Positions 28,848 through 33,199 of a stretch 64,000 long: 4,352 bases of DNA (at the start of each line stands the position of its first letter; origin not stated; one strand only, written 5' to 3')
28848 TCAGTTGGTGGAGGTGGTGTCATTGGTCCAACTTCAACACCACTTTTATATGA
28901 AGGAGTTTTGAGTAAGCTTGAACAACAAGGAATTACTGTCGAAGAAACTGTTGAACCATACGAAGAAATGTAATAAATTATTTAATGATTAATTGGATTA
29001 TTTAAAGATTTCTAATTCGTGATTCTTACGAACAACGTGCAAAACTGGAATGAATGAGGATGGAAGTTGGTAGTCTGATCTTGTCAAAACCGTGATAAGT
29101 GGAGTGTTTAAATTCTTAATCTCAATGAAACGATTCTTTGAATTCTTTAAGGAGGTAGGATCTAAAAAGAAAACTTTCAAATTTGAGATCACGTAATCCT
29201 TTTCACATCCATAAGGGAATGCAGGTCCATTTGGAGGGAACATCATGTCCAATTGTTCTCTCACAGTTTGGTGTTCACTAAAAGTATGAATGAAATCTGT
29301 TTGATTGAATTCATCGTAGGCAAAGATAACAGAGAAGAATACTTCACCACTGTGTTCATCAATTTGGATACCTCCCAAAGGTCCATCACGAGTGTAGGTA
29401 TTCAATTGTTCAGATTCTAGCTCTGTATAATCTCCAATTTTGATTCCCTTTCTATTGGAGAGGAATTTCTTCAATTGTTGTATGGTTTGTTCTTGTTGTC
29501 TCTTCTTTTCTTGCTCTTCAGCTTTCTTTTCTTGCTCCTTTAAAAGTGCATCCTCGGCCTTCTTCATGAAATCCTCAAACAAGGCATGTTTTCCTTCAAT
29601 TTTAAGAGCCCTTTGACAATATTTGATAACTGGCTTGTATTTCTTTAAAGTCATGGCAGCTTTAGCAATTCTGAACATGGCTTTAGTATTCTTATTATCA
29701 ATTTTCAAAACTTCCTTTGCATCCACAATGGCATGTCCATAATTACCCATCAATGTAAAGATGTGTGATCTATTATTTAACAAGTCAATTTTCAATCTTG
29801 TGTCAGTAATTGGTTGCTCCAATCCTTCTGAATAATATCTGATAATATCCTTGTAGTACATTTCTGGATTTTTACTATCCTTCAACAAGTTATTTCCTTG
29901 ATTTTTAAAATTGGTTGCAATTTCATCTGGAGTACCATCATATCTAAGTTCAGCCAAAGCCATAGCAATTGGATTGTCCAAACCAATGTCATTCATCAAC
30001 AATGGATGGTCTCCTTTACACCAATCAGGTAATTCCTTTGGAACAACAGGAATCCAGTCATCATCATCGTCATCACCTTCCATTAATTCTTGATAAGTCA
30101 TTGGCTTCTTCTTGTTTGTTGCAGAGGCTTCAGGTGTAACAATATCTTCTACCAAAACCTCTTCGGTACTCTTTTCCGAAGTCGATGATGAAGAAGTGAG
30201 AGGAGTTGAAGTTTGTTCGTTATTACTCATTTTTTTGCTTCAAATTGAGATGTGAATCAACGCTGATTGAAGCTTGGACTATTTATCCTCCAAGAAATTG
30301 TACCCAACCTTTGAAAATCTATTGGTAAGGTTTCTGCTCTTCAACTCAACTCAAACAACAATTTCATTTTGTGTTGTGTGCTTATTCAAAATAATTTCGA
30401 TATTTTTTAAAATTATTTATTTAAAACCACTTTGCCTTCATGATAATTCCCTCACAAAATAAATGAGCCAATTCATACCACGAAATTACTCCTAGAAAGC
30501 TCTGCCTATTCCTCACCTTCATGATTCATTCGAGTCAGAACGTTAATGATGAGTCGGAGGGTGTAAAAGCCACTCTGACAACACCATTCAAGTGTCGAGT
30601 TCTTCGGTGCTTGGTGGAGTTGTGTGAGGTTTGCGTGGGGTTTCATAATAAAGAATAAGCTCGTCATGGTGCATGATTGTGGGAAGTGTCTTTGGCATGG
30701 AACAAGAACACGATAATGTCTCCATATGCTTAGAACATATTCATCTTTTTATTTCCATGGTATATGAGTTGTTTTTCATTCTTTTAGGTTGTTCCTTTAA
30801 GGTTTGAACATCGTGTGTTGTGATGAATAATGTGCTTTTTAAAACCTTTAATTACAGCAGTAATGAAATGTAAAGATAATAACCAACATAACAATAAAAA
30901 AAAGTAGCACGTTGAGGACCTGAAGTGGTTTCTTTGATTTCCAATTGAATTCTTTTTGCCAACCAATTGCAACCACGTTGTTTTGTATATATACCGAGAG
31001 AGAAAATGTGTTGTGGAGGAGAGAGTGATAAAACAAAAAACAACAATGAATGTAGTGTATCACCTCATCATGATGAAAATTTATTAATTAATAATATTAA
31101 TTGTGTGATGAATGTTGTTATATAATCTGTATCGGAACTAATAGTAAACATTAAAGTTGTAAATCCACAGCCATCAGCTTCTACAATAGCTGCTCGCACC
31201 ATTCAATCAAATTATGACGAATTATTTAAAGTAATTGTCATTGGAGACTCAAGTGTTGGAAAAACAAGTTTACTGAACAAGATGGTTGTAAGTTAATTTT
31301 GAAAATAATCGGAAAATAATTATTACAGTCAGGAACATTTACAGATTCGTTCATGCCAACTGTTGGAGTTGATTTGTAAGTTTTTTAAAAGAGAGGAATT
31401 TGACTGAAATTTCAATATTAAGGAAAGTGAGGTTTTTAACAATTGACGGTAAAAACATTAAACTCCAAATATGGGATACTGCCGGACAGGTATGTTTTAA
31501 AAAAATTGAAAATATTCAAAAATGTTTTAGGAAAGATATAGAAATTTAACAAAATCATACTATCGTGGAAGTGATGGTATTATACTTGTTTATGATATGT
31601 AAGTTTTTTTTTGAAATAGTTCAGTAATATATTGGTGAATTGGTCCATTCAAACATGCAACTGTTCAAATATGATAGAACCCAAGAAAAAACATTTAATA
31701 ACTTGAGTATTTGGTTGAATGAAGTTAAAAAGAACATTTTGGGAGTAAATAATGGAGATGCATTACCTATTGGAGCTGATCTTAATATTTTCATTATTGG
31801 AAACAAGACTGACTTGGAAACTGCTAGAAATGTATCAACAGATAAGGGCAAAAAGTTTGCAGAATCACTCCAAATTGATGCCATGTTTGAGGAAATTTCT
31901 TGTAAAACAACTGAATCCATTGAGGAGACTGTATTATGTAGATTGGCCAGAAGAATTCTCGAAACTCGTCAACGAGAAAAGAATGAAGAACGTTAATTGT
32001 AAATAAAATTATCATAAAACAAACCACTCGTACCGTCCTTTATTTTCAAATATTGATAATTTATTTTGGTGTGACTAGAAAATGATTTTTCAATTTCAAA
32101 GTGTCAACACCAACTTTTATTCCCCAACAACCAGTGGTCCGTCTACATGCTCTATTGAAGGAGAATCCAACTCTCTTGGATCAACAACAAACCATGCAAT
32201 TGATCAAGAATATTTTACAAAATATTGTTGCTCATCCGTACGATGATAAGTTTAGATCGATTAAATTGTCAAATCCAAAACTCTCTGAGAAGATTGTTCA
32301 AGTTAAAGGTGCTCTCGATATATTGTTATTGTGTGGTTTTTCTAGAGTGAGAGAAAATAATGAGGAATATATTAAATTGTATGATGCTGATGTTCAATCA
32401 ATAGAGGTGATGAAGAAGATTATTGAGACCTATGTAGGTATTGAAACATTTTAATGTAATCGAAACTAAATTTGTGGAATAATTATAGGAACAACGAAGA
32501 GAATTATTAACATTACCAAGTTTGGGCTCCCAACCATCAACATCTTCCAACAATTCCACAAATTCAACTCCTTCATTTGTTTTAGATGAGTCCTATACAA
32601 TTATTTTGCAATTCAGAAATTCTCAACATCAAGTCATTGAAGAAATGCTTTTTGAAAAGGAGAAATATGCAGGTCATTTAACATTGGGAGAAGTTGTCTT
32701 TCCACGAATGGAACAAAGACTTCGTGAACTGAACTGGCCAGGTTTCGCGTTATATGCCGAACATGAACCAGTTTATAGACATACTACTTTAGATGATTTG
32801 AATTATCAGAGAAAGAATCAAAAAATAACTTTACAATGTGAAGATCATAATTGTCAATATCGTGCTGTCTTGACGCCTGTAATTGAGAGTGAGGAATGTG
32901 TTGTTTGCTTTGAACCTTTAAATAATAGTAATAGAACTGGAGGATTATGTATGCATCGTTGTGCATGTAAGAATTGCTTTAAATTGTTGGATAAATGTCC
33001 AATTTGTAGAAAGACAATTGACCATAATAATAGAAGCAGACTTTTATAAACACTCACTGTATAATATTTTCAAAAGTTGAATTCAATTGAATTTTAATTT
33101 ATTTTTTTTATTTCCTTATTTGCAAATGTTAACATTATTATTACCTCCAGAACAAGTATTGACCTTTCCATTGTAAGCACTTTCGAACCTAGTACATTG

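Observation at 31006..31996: Canonical Rab GTPase core without C-terminal prenylation cysteines; candidate N-terminal MCCGG acylation exon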

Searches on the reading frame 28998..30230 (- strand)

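Call 51: search_protein_families(library=pfam, proteins=[window:28998-30230:-], max_evalue=0.01)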
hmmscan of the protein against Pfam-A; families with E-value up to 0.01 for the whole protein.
window:28998-30230:- (410 aa): 5 families
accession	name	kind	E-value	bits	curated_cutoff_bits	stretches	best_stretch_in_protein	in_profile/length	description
PF18972.5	Wheel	-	8.4e-10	39.4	27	1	293-403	5-105/114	Cns1/TTC4 Wheel domain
PF00515.34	TPR_1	-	3.2e-08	33.5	27.8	1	183-212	2-31/34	Tetratricopeptide repeat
PF13181.12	TPR_8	-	2.8e-06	27.5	25.7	0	183-214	2-33/34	Tetratricopeptide repeat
PF07719.23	TPR_2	-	6.3e-06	26.4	27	0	183-213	2-32/34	Tetratricopeptide repeat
PF14559.12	TPR_19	-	0.0039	17.9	25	1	161-217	4-60/68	Tetratricopeptide repeat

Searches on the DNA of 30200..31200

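Call 60: search_rna_families(source=window, start=30200, end=31200, threshold=evalue, max_evalue=1)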
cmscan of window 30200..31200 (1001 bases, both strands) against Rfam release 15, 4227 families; matches with E-value up to 1: 1.
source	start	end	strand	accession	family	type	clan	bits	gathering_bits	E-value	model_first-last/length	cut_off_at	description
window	31101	31186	+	RF01205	snR62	Gene; snRNA; snoRNA; CD-box;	CL00055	30.7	55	0.46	1-100/100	no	Small nucleolar RNA snR62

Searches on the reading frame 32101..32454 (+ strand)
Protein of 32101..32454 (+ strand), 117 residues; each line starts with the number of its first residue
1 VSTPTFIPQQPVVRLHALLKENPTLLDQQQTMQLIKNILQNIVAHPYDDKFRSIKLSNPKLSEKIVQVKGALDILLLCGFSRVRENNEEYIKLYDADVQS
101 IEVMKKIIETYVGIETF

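Call 51: search_protein_families(library=pfam, proteins=[window:32101-32454:+], max_evalue=0.01)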
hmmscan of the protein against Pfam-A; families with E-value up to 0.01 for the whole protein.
window:32101-32454:+ (117 aa): 1 family
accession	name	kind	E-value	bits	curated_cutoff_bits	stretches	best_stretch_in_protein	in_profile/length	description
PF09409.15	PUB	-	1.8e-19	69.8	34.3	1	30-105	6-81/82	PUB domain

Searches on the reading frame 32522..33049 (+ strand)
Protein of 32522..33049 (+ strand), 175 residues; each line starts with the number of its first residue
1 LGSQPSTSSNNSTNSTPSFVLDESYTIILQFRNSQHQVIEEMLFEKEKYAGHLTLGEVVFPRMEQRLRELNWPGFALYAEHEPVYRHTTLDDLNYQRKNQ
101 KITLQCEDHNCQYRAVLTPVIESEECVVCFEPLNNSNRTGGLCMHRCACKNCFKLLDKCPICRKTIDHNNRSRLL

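Call 51: search_protein_families(library=pfam, proteins=[window:32522-33049:+], max_evalue=0.01)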
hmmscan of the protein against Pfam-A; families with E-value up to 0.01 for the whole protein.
window:32522-33049:+ (175 aa): 1 family
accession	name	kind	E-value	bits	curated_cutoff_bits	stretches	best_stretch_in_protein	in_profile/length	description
PF13920.12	zf-C3HC4_3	-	2.3e-08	34.2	27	1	123-167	2-47/49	Zinc finger, C3HC4 type (RING finger)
